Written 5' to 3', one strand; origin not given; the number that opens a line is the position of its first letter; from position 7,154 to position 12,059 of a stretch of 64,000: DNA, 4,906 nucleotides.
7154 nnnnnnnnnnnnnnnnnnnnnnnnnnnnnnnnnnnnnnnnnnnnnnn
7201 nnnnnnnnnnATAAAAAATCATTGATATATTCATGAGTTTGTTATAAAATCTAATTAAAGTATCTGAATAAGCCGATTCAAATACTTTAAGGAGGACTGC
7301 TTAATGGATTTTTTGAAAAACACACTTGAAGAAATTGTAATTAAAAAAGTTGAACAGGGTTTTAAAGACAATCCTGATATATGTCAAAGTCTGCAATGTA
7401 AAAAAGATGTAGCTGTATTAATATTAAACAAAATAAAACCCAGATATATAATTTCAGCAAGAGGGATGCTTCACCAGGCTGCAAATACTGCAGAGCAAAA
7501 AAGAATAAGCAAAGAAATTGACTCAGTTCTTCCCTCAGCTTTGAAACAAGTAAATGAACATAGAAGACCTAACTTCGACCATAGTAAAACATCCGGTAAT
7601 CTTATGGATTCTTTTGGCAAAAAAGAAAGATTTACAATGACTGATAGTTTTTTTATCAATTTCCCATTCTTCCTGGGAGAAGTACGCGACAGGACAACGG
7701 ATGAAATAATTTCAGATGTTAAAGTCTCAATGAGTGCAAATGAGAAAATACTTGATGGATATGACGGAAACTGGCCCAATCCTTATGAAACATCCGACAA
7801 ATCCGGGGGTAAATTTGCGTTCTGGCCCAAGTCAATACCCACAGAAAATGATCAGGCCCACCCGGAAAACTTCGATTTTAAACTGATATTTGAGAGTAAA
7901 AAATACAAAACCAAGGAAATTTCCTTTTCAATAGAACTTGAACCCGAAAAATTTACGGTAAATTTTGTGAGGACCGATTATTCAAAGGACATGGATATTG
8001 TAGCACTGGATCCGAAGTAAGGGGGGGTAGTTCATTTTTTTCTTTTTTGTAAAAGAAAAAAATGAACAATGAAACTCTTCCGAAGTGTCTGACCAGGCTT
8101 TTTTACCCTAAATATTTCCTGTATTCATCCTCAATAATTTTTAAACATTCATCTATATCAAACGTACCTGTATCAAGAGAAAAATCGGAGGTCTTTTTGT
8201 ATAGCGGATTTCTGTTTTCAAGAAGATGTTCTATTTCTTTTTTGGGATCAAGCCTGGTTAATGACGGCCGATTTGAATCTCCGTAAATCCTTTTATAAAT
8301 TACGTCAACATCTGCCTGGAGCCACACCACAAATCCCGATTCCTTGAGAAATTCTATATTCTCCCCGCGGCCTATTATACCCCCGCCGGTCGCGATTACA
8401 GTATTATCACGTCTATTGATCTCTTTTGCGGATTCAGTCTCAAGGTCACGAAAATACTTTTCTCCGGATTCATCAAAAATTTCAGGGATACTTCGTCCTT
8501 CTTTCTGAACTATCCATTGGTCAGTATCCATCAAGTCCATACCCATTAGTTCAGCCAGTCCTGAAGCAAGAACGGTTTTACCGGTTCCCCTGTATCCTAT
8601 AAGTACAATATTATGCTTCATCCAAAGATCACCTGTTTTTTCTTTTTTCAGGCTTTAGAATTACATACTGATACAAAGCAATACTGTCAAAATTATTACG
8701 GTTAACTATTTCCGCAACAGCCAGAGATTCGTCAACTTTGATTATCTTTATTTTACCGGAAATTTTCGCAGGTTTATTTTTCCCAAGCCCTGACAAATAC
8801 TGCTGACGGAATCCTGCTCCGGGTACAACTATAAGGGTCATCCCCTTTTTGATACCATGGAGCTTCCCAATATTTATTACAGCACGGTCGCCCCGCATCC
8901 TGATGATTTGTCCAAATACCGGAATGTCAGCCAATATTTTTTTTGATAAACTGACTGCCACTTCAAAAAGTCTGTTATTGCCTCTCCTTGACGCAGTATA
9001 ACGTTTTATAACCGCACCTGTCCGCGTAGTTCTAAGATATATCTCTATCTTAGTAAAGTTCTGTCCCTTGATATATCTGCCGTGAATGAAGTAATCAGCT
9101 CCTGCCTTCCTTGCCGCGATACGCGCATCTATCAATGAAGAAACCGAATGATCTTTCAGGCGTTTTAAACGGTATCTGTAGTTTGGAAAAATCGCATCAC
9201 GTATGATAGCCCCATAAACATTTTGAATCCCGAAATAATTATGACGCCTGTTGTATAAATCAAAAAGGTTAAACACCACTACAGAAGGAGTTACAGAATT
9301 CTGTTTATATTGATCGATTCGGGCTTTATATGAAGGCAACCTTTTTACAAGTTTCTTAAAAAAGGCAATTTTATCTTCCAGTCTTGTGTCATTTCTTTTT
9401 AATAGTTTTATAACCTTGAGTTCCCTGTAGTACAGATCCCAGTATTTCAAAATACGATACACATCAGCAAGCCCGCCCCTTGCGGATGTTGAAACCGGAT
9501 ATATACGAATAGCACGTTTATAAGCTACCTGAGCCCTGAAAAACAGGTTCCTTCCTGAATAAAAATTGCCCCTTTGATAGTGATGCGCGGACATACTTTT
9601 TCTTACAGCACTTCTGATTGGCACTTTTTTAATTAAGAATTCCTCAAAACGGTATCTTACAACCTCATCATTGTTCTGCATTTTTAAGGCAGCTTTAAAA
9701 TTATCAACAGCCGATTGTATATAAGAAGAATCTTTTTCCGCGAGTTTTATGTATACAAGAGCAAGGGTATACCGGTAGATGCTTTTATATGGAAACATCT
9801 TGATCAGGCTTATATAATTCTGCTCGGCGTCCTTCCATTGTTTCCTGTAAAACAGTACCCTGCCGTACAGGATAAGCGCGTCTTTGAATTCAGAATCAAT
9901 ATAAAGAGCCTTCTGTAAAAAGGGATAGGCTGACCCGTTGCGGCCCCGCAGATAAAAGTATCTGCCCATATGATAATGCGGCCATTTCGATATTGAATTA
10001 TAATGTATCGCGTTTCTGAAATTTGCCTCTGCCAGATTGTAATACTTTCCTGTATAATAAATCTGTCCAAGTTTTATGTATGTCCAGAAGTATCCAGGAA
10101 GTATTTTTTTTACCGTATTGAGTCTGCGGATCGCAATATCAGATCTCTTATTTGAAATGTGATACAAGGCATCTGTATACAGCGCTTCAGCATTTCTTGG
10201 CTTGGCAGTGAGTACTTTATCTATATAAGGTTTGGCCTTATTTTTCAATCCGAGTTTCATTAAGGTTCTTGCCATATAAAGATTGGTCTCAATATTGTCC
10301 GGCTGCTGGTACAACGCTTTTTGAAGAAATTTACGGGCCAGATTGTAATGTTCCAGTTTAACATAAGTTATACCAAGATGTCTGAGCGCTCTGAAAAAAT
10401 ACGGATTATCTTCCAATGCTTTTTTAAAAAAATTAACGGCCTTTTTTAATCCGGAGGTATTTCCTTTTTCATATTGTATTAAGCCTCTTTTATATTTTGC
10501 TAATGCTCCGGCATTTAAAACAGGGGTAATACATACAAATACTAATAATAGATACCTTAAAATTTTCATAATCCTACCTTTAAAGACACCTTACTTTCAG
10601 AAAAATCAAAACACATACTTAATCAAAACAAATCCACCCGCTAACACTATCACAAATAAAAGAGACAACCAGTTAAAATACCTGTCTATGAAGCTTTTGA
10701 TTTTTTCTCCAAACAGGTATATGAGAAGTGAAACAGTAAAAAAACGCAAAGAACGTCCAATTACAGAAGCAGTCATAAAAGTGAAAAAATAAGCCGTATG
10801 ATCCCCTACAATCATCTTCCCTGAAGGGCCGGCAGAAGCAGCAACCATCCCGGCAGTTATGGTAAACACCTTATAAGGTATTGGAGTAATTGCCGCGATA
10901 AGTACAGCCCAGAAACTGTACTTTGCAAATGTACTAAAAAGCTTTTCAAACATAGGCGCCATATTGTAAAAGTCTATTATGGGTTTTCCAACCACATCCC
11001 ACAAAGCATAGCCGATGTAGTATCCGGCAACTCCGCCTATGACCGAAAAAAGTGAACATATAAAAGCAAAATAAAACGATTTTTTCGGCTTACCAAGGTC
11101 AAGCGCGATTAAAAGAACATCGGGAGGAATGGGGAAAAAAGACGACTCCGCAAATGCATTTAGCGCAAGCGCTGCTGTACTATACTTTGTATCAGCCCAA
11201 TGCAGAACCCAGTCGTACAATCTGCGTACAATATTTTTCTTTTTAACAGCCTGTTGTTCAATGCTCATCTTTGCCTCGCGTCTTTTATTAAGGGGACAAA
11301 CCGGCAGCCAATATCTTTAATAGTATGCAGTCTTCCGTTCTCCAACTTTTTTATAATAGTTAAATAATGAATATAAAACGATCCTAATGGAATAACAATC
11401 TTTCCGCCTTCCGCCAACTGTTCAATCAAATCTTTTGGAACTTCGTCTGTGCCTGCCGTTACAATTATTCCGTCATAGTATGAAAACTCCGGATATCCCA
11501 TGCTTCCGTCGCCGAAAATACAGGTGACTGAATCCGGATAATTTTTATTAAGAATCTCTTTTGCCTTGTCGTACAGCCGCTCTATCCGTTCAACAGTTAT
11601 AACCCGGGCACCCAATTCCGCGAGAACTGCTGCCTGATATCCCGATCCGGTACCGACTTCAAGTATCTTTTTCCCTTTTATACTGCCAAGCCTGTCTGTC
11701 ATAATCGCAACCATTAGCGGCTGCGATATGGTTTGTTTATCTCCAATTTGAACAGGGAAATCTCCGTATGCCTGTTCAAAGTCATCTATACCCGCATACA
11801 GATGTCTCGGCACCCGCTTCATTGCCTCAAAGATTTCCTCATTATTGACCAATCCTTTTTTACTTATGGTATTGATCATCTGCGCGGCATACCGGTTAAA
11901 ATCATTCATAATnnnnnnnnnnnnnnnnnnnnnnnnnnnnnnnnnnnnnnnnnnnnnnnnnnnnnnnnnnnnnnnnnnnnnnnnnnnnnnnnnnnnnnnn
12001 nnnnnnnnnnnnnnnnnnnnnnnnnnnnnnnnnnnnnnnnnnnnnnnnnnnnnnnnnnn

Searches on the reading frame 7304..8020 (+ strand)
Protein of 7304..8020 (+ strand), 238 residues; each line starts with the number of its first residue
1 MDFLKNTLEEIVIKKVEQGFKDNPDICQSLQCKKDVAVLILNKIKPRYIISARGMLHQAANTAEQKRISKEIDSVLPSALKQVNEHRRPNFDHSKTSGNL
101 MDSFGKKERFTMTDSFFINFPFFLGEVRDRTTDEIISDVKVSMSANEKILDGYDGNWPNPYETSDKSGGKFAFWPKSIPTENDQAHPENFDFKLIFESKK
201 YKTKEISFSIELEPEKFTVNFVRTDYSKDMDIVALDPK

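Call 34: search_protein_families(library=pfam, proteins=[window:7304-8020:+], max_evalue=0.001)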
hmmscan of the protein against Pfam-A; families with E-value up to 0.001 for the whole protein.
window:7304-8020:+ (238 aa): 1 family
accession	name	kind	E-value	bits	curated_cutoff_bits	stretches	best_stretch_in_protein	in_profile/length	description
PF10719.14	ComFB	-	1.4e-16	60.7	25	1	5-86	1-82/83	Late competence development protein ComFB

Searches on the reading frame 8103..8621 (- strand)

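Call 73: search_protein_families(library=pfam, proteins=[window:8103-8621:-], max_evalue=0.00001)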
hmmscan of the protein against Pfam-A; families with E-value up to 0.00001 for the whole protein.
window:8103-8621:- (172 aa): 1 family
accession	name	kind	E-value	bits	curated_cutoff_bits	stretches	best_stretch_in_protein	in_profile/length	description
PF01202.28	SKI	-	3.9e-42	144.5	22.1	1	11-156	1-147/159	Shikimate kinase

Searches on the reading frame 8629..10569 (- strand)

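Call 73: search_protein_families(library=pfam, proteins=[window:8629-10569:-], max_evalue=0.00001)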
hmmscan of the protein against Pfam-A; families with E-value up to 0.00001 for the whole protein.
window:8629-10569:- (646 aa): 11 families
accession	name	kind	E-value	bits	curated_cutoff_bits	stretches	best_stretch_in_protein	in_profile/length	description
PF14559.12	TPR_19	-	7.8e-18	65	25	0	42-92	8-58/68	Tetratricopeptide repeat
PF07719.23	TPR_2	-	3.8e-15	55.1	27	0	60-92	2-34/34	Tetratricopeptide repeat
PF13181.12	TPR_8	-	1.2e-12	47.3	25.7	0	64-92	6-34/34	Tetratricopeptide repeat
PF13431.12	TPR_17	-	1.1e-10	41.3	24.4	0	47-79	1-33/34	Tetratricopeptide repeat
PF23914.1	TPR_CcmH_CycH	-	1.1e-09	38.8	42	1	64-158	55-152/158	Cytochrome c-type biogenesis protein H TPR domain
PF13428.12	TPR_14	-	1.2e-09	38.3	23.5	0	60-101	2-43/44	Tetratricopeptide repeat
PF13432.12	TPR_16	-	2.8e-09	37.7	32.7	0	44-92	16-64/65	Tetratricopeptide repeat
PF00515.34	TPR_1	-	8.5e-09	35.3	27.8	0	60-92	2-34/34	Tetratricopeptide repeat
PF12895.13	ANAPC3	-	1.9e-07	31.7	27.2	0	201-252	29-79/82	Anaphase-promoting complex, cyclosome, subunit 3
PF13424.12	TPR_12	-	1.2e-06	29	30.1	0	42-86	27-72/77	Tetratricopeptide repeat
PF13414.12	TPR_11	-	4.3e-06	26.8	26.8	0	41-72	10-41/42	TPR repeat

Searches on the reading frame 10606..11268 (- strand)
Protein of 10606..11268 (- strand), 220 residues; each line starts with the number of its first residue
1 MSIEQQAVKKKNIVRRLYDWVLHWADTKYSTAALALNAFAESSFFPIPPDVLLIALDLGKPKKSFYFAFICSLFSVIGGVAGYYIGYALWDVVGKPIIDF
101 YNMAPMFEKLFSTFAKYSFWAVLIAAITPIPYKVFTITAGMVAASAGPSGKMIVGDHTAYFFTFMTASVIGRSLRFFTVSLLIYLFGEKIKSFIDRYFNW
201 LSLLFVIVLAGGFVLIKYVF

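Call 73: search_protein_families(library=pfam, proteins=[window:10606-11268:-], max_evalue=0.00001)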
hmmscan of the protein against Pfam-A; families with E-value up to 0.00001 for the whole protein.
window:10606-11268:- (220 aa): 1 family
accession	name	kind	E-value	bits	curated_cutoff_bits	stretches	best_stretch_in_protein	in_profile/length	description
PF09335.16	VTT_dom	-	5.7e-07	30.5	33.9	1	70-144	18-97/123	VTT domain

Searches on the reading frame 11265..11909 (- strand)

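Call 73: search_protein_families(library=pfam, proteins=[window:11265-11909:-], max_evalue=0.00001)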
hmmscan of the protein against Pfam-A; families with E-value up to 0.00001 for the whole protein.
window:11265-11909:- (214 aa): 1 family
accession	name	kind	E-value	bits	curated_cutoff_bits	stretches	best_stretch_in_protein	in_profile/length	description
PF01135.25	PCMT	-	6.9e-57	193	20.3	1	9-209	4-207/210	Protein-L-isoaspartate(D-aspartate) O-methyltransferase (PCMT)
